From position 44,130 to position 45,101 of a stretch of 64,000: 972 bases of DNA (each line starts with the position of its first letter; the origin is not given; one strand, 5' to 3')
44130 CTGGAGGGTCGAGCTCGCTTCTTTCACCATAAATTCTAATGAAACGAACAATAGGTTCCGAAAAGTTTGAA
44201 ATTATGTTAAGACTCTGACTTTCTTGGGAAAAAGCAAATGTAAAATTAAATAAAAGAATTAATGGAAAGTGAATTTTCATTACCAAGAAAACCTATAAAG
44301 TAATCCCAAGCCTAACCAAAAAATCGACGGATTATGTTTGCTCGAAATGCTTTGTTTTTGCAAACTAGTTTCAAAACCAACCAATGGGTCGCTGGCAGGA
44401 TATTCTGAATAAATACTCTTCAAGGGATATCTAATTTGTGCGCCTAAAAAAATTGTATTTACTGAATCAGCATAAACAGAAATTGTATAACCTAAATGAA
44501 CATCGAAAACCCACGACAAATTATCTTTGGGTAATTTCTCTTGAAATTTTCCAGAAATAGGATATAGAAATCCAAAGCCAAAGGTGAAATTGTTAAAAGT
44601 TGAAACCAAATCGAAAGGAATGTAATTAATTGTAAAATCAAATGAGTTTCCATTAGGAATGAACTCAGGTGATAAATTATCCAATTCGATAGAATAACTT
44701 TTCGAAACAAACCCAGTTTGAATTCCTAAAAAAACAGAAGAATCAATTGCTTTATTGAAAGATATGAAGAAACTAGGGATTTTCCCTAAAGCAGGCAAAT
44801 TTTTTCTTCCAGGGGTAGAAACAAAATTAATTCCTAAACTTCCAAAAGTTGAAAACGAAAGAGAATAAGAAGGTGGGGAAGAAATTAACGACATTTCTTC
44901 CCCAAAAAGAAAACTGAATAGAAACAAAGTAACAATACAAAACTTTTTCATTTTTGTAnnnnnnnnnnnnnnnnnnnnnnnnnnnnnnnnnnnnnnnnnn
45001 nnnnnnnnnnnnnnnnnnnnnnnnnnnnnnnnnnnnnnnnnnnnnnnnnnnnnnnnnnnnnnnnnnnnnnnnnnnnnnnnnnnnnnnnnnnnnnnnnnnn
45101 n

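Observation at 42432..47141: Minus-strand operon next to tRNA-His: HExxH lipoprotein peptidase, PorT-like beta-barrel, plug-like protein with CBM48-like domain, DUF2721; candidate T9SS accessory locus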

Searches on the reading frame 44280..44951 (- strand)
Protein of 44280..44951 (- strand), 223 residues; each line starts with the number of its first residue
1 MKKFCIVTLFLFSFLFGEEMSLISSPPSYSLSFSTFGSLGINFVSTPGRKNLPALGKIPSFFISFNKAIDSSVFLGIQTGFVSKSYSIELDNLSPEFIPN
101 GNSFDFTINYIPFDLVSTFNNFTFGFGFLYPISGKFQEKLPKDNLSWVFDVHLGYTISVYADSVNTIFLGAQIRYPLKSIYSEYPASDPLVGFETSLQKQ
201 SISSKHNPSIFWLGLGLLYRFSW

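Call 3: search_protein_families(library=pfam, proteins=[window:44280-44951:-], max_evalue=1)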
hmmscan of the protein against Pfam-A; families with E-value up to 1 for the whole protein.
window:44280-44951:- (223 aa): 0 families

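Call 4: search_protein_families(library=ncbifam, proteins=[window:44280-44951:-], max_evalue=1)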
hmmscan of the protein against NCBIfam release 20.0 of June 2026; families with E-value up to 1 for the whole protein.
window:44280-44951:- (223 aa): 0 families

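Call 10: search_solved_structures(query=window:44283-44951:-, max_evalue=10, show_alignments=1)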
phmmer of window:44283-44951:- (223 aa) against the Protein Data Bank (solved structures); distinct sequences matched with E-value up to 10: 0.

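Call 15: find_homologous_proteins(query=window:44283-44951:-, max_evalue=0.01)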
Query window:44283-44951:- (223 aa): 2 proteins with E <= 0.01 among 257 candidates.
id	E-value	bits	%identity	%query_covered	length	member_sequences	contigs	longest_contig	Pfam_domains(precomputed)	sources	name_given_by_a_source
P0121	4.3e-141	486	100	100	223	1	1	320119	-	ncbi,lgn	-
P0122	6.4e-115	401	81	100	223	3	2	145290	-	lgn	-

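Call 16: find_encoding_contigs(protein=P0121, flank=10000, max_places=2)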
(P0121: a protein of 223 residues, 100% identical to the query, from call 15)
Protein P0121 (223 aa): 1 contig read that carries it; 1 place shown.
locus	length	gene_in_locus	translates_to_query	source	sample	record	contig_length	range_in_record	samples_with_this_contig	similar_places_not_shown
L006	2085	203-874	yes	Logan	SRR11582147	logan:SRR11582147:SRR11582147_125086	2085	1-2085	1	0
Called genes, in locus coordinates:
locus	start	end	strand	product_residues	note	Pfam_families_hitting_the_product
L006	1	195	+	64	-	?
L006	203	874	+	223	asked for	-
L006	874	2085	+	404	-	?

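Call 17: find_encoding_contigs(protein=P0122, flank=10000, max_places=3)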
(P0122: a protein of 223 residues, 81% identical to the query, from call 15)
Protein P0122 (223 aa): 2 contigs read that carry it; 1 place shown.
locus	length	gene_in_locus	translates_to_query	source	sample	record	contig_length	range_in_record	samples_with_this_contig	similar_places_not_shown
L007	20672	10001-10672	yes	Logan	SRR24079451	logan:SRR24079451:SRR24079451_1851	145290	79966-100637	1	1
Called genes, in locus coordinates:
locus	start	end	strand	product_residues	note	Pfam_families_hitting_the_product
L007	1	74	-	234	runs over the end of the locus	PF00005:ABC_tran, PF02463:SMC_N (faint), PF13304:AAA_21 (faint)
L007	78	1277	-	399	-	PF01053:Cys_Met_Meta_PP, PF00155:Aminotran_1_2, PF01212:Beta_elim_lyase (weak), PF00266:Aminotran_5, PF06838:Met_gamma_lyase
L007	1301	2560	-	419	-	-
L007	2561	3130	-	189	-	PF02659:Mntp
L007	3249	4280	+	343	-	PF00154:RecA_N, PF06745:ATPase (weak), PF08423:Rad51, PF27531:MT3502_N (weak), PF13479:AAA_24 (faint), PF21096:RecA_C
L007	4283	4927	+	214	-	PF21982:RecX_HTH1, PF02631:RecX_HTH2, PF21981:RecX_HTH3 (weak)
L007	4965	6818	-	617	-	PF14849:YidC_periplas, PF02096:60KD_IMP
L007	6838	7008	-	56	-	PF01809:YidD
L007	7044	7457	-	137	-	PF00825:Ribonuclease_P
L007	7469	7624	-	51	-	PF00468:Ribosomal_L34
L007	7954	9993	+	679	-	-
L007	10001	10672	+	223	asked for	-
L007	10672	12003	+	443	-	PF17116:T9SS_plug_1st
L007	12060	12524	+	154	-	PF11026:DUF2721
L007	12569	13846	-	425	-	PF02844:GARS_N, PF01071:GARS_A, PF02655:ATP-grasp_3 (weak), PF02843:GARS_C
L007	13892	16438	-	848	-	PF09113:N-glycanase_C, PF22073:Cep192_D4 (weak), PF22544:HYDIN_VesB_CFA65-like_Ig (faint)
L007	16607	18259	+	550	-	PF17391:Urocanase_N, PF01175:Urocanase, PF17392:Urocanase_C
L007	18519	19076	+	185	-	PF04542:Sigma70_r2, PF08281:Sigma70_r4_2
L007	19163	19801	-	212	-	PF01300:Sua5_yciO_yrdC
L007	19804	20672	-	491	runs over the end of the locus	PF13520:AA_permease_2, PF00324:AA_permease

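Call 27: search_protein_representatives(protein=window:44283-44951:-)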
Query: 223 residues. Proteins with E-value up to 0.001 (for the whole library): 41; up to 1e-10: 8; up to 1e-30: 1. The best 41 are listed.
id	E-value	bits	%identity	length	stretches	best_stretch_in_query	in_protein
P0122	2.0e-115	400.6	81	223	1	1-223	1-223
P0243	5.0e-17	78.9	30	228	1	2-222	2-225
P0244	2.2e-14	70.2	34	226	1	2-222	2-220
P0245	4.6e-13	65.9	27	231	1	22-222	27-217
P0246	1.8e-12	64.0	29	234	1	2-220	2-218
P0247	2.3e-11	60.3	27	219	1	1-222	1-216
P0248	3.2e-11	59.8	26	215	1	29-222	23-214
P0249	8.9e-11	58.4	28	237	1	9-219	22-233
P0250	1.3e-10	57.9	29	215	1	31-222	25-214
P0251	4.4e-10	56.1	26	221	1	2-221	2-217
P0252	8.5e-10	55.2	26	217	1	9-222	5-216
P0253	9.4e-10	55.1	29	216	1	40-222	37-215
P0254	2.0e-09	54.0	27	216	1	36-221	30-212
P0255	1.1e-08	51.6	30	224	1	10-222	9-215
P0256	1.5e-08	51.1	26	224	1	1-222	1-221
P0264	1.7e-07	47.7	23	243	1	14-222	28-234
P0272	4.0e-05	39.9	24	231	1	13-221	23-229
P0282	7.6e-04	35.7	23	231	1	2-215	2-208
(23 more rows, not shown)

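Call 29: search_protein_families(library=pfam, alignment_id=A2, max_evalue=0.1)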
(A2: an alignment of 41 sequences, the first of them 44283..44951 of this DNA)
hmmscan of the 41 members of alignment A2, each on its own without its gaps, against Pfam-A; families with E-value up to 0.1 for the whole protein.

A. member 1, window:44283-44951:- (223 aa): 0 families

B. families by the number of members that match (of 41 scanned): 8 families
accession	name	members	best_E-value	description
PF13568.12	OMP_b-brl_2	1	0.0021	Outer membrane protein beta-barrel domain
PF20130.4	DUF6520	1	0.019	Family of unknown function (DUF6520)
PF16941.11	CymA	1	0.02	Putative cyclodextrin porin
PF20357.3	DUF6652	1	0.041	Family of unknown function (DUF6652)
PF06439.18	3keto-disac_hyd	1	0.049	3-keto-disaccharide hydrolase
PF02870.21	Methyltransf_1N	1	0.076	6-O-methylguanine DNA methyltransferase, ribonuclease-like domain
PF25729.1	crAss_MUZ_C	1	0.091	Crassvirus muzzle protein C-terminal domain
PF10894.13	DUF2689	1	0.097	Protein of unknown function (DUF2689)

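Call 35: find_encoding_contigs(protein=P0243, flank=6000, max_places=2)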
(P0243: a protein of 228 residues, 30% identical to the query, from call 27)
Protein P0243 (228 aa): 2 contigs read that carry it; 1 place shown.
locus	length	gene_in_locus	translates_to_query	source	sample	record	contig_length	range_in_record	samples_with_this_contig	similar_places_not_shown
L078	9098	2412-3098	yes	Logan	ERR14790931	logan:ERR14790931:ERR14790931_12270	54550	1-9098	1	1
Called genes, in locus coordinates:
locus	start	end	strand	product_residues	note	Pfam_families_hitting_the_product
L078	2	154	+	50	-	?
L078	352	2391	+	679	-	-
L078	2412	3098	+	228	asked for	-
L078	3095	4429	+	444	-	PF17116:T9SS_plug_1st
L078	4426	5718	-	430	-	PF13562:NTP_transf_4, PF00132:Hexapep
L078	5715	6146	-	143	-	PF23322:PPIase_AIP (weak), PF00254:FKBP_C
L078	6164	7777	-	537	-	PF06418:CTP_synth_N, PF00117:GATase, PF07722:Peptidase_C26 (weak)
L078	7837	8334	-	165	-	PF00694:Aconitase_C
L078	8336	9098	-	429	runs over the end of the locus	PF00330:Aconitase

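Call 36: predict_structure(alignment_id=A2)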
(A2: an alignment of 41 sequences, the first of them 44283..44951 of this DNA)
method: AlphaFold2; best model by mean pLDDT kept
length: 223 residues; sequences in the alignment: 41
mean_pLDDT: 87.9   pTM: 0.77
mean pLDDT of the five models: 87.9, 86.6, 86.0, 83.7, 82.2
residues with pLDDT >= 90: 145; 70-90: 49; 50-70: 23; < 50: 6
segments of 3 or more residues with pLDDT < 50: 17-22
pLDDT, mean of each block of 10 residues (from residue 1): 81 60 67 95 91 91 93 91 88 66 91 96 96 93 97 96 93 96 94 71 93 95 84
secondary structure, 60 per line:
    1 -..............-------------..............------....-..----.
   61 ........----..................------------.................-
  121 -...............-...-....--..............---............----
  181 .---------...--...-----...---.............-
elements in order: H2-15 E29-42 E49-52 E60-68 E73-90 E103-119 E122-136 E138-140 E148-161 E165-176 E210-222

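Call 50: search_solved_structures(query=A2, max_evalue=10, show_alignments=2)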
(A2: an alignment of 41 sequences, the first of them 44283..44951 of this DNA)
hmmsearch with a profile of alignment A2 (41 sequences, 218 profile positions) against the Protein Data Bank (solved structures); distinct sequences matched with E-value up to 10: 0.

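Call 51: search_protein_families(library=ncbifam, alignment_id=A2, max_evalue=0.1)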
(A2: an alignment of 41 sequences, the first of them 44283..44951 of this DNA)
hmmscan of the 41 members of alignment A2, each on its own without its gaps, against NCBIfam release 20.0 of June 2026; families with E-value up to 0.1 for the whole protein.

A. member 1, window:44283-44951:- (223 aa): 0 families

B. families by the number of members that match (of 41 scanned): 4 families
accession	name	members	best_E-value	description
NF049866.1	outer_TDE1717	11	1.5e-06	TDE1717 family outer membrane beta-barrel protein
NF033709.1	PorV_fam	1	0.0085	PorV/PorQ family protein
TIGR03820.1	lys_2_3_AblA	1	0.036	lysine 2,3-aminomutase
NF041739.1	ArtH_Nterm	1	0.094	archaeosortase H N-terminal-like domain-containing protein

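Call 52: find_encoding_contigs(protein=P0282, flank=5000, max_places=2)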
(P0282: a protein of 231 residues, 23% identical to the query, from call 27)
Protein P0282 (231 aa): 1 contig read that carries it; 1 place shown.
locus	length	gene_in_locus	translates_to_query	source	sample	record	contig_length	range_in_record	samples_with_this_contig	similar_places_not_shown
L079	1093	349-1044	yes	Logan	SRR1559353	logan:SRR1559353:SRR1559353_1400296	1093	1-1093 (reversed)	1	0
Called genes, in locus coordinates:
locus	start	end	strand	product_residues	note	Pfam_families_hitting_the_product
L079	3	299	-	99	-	?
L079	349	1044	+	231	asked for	-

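Call 53: find_encoding_contigs(protein=P0272, flank=5000, max_places=2)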
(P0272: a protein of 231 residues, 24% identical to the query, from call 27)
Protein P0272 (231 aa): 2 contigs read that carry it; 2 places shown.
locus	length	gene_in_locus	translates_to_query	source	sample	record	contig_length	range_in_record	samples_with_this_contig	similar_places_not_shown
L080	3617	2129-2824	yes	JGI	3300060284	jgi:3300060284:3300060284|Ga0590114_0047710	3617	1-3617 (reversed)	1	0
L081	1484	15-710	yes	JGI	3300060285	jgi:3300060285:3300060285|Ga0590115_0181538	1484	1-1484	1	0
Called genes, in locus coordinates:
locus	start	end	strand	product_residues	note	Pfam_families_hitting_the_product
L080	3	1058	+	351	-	?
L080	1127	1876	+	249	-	PF13174:TPR_6 (faint), PF13525:YfiO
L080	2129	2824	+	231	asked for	-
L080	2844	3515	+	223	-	PF00923:TAL_FSA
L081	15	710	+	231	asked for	-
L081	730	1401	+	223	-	PF00923:TAL_FSA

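Call 54: find_encoding_contigs(protein=P0264, flank=5000, max_places=2)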
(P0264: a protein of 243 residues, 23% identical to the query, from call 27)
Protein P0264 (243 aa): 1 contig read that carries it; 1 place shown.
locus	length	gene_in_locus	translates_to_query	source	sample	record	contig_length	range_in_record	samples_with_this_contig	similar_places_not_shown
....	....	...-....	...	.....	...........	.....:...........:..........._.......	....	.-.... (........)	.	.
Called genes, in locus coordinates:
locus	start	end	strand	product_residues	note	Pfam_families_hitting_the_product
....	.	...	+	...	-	?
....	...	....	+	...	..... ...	-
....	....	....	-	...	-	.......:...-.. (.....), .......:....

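Call 61: find_related_loci(query=A5, collection=metagenome_contigs, flank=6000)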
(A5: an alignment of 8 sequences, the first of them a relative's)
Query A5 (237 aa) in metagenome_contigs; peptide patterns used: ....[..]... (x = any residue, [..] = any of these).
51 stretches matched a pattern; 7 encode a relative of the query (tblastn E <= 1e-3); 7 distinct loci.
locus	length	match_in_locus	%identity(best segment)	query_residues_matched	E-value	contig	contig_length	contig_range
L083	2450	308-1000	39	2-234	2e-52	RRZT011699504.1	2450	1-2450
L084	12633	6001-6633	41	18-233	7e-49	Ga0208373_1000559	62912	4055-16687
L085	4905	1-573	42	41-234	2e-48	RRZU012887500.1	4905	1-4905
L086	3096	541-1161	36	18-237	5e-38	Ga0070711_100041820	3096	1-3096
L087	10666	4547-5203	28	10-237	2e-29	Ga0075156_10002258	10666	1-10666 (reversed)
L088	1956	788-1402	29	17-234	3e-25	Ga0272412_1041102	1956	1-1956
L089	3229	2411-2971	29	18-199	6e-23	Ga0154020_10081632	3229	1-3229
